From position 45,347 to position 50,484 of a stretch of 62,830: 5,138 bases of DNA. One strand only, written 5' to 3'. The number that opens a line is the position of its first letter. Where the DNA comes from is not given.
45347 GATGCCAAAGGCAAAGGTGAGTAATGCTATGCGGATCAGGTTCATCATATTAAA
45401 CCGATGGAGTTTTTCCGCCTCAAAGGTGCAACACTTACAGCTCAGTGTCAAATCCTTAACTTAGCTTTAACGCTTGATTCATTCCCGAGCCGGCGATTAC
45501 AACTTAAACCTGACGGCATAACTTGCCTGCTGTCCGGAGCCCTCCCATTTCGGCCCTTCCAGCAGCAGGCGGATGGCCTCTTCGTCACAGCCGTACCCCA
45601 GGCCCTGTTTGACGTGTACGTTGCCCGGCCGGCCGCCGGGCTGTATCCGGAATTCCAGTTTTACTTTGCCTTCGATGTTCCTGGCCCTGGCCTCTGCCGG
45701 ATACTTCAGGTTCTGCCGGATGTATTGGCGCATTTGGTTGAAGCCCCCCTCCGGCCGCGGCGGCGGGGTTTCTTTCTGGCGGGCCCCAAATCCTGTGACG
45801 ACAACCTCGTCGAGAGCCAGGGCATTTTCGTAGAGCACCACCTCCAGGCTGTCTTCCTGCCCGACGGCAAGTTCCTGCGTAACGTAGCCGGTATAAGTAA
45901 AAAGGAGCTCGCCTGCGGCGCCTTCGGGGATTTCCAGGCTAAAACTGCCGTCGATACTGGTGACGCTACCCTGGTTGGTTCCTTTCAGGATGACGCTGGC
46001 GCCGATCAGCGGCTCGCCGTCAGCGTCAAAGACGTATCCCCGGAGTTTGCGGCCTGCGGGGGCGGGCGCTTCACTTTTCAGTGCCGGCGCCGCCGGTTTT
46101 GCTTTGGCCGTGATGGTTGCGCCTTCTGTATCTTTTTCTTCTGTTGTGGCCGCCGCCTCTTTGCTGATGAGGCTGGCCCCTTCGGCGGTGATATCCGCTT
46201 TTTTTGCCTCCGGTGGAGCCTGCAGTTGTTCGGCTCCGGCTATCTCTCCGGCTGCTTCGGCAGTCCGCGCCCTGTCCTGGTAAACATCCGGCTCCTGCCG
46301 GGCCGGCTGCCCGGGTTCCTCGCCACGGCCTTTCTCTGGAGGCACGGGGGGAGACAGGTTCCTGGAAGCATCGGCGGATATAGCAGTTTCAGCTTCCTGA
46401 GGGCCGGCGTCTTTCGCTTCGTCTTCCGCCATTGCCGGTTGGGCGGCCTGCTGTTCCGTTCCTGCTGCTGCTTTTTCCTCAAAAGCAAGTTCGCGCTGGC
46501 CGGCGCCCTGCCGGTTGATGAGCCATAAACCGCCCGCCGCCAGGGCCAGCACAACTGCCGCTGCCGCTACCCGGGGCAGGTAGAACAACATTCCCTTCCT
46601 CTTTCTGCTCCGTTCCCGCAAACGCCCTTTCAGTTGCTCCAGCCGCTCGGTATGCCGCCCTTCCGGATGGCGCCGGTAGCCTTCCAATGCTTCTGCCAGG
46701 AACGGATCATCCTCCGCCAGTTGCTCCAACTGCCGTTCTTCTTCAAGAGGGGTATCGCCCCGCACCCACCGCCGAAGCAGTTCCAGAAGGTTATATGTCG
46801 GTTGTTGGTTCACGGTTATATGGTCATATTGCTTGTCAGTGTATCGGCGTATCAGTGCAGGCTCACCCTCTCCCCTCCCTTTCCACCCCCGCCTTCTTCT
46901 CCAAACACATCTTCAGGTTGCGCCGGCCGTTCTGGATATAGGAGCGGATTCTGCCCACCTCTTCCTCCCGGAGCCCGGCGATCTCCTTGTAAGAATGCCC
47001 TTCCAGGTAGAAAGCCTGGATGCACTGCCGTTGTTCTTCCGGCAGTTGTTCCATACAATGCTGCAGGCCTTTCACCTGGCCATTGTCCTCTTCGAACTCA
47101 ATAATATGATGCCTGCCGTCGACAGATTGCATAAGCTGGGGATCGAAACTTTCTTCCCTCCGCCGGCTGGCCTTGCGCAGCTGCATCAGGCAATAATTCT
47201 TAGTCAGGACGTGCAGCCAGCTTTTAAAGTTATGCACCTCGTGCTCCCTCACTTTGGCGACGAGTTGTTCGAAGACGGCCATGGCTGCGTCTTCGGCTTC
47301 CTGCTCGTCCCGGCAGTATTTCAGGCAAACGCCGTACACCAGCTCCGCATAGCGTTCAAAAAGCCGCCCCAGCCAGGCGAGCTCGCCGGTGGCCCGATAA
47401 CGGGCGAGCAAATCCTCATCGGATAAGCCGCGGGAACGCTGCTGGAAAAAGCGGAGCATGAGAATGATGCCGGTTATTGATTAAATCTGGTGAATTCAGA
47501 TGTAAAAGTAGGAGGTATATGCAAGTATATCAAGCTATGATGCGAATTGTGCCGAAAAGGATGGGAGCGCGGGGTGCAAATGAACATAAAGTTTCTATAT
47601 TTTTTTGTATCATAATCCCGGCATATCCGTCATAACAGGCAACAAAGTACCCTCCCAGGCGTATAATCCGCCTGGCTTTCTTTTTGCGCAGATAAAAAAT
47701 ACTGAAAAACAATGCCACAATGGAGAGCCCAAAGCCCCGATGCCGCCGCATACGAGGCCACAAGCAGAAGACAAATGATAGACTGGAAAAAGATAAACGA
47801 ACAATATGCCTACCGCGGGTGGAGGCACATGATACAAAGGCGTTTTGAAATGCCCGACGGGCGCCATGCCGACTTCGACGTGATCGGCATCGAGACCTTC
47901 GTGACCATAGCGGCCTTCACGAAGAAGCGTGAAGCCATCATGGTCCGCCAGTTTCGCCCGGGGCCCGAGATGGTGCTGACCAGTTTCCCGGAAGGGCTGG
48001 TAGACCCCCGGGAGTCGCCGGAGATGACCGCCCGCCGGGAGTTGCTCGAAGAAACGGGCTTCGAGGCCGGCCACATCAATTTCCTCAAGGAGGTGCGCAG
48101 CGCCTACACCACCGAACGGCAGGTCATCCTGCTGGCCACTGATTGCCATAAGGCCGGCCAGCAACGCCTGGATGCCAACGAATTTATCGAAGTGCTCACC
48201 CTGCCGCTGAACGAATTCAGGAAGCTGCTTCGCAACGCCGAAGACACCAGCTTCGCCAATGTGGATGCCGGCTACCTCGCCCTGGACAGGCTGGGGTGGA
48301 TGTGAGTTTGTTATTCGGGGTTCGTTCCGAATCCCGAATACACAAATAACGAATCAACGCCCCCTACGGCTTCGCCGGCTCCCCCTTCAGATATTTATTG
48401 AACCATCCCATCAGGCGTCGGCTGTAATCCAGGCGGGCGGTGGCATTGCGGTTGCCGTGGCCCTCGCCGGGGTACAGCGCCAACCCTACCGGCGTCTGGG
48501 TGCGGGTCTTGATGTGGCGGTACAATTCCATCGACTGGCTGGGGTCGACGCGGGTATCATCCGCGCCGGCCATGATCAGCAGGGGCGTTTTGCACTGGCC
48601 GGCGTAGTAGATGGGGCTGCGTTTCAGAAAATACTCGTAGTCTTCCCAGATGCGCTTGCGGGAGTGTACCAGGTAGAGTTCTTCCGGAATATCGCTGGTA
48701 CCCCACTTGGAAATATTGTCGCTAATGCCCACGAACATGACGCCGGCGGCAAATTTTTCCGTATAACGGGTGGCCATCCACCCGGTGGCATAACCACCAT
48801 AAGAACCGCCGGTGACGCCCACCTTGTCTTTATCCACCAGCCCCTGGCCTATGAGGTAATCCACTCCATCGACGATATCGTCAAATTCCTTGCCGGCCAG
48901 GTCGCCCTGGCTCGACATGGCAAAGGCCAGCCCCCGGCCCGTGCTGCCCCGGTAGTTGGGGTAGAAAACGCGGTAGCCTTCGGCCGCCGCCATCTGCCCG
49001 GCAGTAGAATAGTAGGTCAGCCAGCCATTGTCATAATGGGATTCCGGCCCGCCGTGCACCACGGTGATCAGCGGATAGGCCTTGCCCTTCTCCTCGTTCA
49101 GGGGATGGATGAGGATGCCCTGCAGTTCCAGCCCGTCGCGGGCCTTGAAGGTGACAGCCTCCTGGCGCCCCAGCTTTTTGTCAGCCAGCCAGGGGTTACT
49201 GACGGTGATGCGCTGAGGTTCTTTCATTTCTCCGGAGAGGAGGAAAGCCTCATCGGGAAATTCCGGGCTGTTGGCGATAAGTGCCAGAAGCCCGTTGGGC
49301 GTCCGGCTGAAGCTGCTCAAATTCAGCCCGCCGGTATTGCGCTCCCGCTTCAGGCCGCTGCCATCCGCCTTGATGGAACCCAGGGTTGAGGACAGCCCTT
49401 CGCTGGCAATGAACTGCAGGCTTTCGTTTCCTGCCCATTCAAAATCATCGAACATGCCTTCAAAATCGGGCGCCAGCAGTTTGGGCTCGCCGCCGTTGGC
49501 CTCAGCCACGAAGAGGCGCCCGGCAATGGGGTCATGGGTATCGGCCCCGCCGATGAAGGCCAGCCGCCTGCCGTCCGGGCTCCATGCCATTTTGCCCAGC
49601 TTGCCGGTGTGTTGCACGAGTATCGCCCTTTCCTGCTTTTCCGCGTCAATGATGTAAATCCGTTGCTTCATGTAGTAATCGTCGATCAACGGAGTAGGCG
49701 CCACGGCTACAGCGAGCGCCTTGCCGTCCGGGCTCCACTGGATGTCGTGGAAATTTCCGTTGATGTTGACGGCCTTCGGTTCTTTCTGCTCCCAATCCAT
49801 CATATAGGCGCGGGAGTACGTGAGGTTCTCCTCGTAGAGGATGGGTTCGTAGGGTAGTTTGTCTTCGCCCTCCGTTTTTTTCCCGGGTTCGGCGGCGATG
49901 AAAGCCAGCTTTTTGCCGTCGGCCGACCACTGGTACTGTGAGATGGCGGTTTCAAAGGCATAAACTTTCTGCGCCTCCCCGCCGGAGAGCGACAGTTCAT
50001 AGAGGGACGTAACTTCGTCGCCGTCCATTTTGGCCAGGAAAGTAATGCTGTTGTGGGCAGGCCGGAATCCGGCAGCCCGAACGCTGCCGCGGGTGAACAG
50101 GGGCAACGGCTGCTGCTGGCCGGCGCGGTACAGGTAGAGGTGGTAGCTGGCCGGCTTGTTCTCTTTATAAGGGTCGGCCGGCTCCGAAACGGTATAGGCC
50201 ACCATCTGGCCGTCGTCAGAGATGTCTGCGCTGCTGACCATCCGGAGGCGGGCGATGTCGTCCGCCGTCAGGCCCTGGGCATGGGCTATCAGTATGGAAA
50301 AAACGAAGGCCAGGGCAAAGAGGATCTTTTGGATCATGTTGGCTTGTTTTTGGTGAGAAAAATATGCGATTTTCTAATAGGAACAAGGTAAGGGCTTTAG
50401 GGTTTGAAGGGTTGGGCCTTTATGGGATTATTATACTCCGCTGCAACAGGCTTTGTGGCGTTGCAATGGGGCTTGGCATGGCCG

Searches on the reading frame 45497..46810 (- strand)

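Call 22: search_protein_families(library=pfam, proteins=[window:45497-46810:-], max_evalue=0.001)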
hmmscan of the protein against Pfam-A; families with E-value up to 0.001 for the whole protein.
window:45497-46810:- (437 aa): 3 families
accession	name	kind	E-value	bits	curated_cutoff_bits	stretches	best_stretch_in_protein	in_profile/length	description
PF13715.12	CarbopepD_reg_2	-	4.4e-17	62.3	32.2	1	257-338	2-88/88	CarboxypepD_reg-like domain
PF03544.19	TonB_C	-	5.7e-13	49.6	24.6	1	367-434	2-76/79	Gram-negative bacterial TonB protein C-terminal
PF13620.12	CarboxypepD_reg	-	9.9e-09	35.9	32.3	1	256-326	2-81/82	Carboxypeptidase regulatory-like domain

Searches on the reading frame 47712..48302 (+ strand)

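Call 22: search_protein_families(library=pfam, proteins=[window:47712-48302:+], max_evalue=0.001)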
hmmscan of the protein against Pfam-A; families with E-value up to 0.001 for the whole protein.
window:47712-48302:+ (197 aa): 1 family
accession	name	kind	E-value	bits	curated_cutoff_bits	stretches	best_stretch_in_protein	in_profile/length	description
PF00293.34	NUDIX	-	2.9e-16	60.1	21.1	1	65-175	7-125/134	NUDIX domain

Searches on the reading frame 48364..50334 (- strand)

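Call 22: search_protein_families(library=pfam, proteins=[window:48364-50334:-], max_evalue=0.001)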
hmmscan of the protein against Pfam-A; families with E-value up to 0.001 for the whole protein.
window:48364-50334:- (656 aa): 14 families
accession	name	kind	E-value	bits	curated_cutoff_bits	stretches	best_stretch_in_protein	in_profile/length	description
PF00326.27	Peptidase_S9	-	1e-46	159.6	22.6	1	443-651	4-212/213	Prolyl oligopeptidase family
PF07676.18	PD40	-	1.4e-10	41.3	20.9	0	250-261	15-26/38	WD40-like Beta Propeller Repeat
PF20434.5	BD-FAE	-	1e-09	38.7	26.8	1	413-606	6-213/215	BD-FAE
PF02129.25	Peptidase_S15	-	2.6e-09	37.6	23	1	400-542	1-134/262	X-Pro dipeptidyl-peptidase (S15 family)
PF00561.26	Abhydrolase_1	-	2e-07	31.4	25.8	1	421-536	1-102/245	alpha/beta hydrolase fold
PF01738.24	DLH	-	2.3e-07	31.1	21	1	448-637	36-197/217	Dienelactone hydrolase family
PF08662.17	eIF2A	-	1.3e-06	28.9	20.5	0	219-264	34-80/194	Eukaryotic translation initiation factor eIF2A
PF25174.1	Beta-prop_THOC3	-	2.1e-06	27.4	305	1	183-262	79-148/272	THOC3 beta-propeller domain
PF00930.27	DPPIV_N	-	2.2e-06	27.1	22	0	223-263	22-62/354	Dipeptidyl peptidase IV (DPP IV) N-terminal region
PF12146.15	Hydrolase_4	-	8.7e-06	25.6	27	0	578-626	187-232/239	Serine aminopeptidase, S33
PF12894.13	ANAPC4_WD40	-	0.00027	21.6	22.9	0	193-212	39-58/91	Anaphase-promoting complex subunit 4 WD40 domain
PF08840.17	BAAT_C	-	0.00053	20.5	20.9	0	489-541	8-59/210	BAAT / Acyl-CoA thioester hydrolase C terminal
PF23414.1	Beta-prop_EML_2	-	0.00061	19.7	90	0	192-259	39-140/266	Echinoderm microtubule-associated protein second beta-propeller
PF23389.1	Beta-prop_WDR19_1st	-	0.00086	18.9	27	0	179-259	25-97/325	WDR19 first beta-propeller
